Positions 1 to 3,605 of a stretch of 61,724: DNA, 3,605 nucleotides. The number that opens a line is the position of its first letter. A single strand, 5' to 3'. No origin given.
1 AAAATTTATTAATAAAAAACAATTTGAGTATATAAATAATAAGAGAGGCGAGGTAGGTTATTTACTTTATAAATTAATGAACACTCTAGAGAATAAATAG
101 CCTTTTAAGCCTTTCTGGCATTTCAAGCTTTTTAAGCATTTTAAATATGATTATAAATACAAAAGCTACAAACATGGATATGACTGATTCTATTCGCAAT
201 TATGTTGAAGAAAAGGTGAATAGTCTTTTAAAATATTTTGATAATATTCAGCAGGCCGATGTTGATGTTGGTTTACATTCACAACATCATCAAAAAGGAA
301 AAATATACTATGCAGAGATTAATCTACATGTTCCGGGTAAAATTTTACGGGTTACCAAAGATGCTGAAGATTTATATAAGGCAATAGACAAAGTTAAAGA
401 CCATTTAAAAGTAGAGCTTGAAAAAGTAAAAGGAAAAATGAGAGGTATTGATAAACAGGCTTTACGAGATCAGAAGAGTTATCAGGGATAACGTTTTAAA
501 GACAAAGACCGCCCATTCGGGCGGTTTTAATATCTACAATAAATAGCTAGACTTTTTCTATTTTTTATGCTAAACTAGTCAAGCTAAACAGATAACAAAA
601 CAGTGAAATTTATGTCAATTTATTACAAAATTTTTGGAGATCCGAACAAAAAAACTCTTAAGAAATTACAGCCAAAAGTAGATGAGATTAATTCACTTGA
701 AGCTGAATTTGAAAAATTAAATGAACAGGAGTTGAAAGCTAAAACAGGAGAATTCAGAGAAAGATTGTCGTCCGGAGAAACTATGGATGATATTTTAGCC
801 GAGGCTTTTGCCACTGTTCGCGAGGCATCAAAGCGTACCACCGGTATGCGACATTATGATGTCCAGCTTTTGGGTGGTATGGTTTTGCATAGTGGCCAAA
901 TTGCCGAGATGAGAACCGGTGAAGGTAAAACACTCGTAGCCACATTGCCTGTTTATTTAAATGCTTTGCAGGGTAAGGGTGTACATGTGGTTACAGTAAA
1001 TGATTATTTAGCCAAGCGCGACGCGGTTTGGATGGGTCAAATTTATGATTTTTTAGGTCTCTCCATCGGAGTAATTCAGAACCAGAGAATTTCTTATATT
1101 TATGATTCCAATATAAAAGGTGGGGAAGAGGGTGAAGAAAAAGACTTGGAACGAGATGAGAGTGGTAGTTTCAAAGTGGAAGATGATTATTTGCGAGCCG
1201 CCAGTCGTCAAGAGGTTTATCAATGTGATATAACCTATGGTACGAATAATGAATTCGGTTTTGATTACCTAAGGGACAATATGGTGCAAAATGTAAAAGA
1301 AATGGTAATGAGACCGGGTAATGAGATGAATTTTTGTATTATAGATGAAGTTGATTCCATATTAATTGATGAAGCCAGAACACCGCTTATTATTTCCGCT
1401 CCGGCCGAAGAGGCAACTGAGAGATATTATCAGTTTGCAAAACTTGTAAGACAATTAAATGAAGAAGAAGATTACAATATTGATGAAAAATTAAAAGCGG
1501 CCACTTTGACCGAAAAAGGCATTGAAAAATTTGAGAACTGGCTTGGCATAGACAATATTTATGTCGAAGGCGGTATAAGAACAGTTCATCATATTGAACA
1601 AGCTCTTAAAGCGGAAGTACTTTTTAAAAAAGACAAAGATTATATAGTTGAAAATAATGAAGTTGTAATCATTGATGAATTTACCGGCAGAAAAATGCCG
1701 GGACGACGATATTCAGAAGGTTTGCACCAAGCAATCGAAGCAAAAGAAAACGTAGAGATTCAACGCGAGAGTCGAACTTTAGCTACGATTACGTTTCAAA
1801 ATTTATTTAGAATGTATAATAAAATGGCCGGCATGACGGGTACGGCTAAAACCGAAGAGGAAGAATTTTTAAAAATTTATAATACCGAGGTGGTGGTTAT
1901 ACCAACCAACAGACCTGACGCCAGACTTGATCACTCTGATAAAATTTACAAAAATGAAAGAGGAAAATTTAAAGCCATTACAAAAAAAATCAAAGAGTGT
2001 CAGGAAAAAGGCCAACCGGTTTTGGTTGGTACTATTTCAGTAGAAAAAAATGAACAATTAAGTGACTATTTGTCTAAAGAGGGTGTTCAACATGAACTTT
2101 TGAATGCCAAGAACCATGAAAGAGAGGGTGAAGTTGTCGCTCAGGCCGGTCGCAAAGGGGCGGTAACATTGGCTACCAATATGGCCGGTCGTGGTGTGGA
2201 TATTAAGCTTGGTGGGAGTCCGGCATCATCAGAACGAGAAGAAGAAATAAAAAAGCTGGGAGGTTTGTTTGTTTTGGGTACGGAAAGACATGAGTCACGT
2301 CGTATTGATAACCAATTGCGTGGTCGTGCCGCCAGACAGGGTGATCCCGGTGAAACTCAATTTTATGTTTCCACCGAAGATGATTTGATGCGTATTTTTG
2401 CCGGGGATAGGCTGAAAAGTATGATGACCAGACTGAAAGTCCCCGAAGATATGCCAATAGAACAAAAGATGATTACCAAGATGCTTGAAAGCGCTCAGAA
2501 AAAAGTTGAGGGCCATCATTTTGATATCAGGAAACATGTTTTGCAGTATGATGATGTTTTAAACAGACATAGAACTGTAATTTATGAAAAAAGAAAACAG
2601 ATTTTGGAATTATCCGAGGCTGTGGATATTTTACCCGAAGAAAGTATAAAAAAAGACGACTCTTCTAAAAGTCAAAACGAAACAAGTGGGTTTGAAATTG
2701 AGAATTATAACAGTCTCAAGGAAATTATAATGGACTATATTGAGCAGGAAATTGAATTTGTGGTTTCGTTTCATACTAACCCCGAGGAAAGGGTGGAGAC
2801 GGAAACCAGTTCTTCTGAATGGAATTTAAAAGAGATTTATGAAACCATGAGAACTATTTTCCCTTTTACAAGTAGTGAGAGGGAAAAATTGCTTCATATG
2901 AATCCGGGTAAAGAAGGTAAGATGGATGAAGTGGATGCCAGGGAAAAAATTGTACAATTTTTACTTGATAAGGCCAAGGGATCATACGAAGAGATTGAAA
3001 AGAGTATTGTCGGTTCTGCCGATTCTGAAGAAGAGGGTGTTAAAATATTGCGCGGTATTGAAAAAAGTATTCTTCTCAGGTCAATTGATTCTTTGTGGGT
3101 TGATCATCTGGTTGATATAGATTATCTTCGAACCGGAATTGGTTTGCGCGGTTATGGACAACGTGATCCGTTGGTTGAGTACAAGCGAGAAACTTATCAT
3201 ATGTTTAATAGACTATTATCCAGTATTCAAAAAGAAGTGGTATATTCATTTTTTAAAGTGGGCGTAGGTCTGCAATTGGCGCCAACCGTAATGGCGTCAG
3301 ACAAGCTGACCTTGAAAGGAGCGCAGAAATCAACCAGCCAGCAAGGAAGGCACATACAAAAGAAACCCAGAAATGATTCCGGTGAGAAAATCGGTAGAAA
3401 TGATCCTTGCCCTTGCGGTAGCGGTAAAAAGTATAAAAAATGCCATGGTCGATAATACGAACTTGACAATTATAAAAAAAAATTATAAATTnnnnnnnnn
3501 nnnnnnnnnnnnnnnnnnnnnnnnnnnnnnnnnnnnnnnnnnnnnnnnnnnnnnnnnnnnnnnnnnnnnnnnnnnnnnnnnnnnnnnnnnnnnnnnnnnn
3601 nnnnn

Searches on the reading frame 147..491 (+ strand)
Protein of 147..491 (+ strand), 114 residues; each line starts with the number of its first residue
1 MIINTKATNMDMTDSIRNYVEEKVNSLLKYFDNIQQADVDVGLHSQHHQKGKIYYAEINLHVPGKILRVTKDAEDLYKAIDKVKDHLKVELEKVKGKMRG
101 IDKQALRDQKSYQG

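Call 63: search_protein_families(library=pfam, proteins=[window:147-491:+], max_evalue=0.00001)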
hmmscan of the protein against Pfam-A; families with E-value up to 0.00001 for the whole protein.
window:147-491:+ (114 aa): 1 family
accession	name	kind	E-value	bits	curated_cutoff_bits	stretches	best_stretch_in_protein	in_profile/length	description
PF02482.25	Ribosomal_S30AE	-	9.2e-20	71.6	23.7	1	3-99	1-88/88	Sigma 54 modulation protein / S30EA ribosomal protein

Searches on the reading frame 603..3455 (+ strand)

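Call 12: search_protein_families(library=pfam, proteins=[window:603-3455:+])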
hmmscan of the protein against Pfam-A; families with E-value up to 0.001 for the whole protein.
window:603-3455:+ (950 aa): 5 families
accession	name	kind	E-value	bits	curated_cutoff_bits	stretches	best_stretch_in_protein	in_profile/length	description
PF07517.20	SecA_DEAD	-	7.2e-129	429.6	24.6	1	9-422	3-289/290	SecA DEAD-like domain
PF21090.3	P-loop_SecA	-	2.3e-80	269.5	27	2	440-543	3-106/205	SecA P-loop domain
PF07516.18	SecA_SW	-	1.8e-55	188.6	26.7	1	618-886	1-199/200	SecA Wing and Scaffold domain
PF01043.26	SecA_PP_bind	-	1.6e-42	145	23.5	1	271-379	2-110/110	SecA preprotein cross-linking domain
PF02810.21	SEC-C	-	1.5e-10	41.2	20.4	1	932-950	1-19/19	SEC-C motif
